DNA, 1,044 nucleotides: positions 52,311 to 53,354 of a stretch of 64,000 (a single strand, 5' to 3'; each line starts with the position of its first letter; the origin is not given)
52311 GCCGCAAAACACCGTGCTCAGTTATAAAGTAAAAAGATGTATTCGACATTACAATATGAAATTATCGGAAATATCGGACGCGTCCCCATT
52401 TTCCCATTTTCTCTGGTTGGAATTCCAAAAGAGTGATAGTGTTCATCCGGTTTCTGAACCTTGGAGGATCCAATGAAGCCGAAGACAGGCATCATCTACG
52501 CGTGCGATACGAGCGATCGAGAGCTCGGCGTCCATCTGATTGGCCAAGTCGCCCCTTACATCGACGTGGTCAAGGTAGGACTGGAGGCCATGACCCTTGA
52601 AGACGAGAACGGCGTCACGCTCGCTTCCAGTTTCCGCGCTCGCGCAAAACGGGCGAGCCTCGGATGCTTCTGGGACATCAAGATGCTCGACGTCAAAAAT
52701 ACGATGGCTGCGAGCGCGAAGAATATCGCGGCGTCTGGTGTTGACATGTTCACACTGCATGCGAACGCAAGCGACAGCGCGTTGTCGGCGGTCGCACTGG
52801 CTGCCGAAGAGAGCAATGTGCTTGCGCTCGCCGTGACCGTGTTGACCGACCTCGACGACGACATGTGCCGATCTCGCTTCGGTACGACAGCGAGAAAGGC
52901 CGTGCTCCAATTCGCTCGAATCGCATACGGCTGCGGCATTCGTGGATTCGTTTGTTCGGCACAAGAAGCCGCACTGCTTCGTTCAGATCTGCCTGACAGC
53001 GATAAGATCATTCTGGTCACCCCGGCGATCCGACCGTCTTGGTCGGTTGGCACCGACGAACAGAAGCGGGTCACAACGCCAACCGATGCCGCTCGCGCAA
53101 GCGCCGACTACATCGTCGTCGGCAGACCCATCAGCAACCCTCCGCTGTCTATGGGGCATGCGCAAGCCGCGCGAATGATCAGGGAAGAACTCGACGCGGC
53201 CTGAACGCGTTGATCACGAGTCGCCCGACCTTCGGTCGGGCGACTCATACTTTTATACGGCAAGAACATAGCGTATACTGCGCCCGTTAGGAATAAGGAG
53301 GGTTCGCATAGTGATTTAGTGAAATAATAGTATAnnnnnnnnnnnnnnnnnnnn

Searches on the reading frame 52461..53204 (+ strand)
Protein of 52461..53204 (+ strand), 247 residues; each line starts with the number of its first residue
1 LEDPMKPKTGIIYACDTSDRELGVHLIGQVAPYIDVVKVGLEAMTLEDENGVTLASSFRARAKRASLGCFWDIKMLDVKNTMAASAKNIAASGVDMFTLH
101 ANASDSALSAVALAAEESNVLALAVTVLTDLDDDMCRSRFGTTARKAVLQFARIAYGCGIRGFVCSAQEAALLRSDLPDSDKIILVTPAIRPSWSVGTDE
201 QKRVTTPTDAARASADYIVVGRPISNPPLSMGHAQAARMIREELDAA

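Call 13: search_protein_families(library=pfam, proteins=[window:52461-53204:+], max_evalue=0.001)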
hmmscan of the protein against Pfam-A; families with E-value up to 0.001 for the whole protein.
window:52461-53204:+ (247 aa): 1 family
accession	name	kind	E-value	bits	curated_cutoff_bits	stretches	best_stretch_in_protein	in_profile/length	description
PF00215.30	OMPdecase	-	2.5e-35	122.8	27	1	11-225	3-209/221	Orotidine 5'-phosphate decarboxylase / HUMPS family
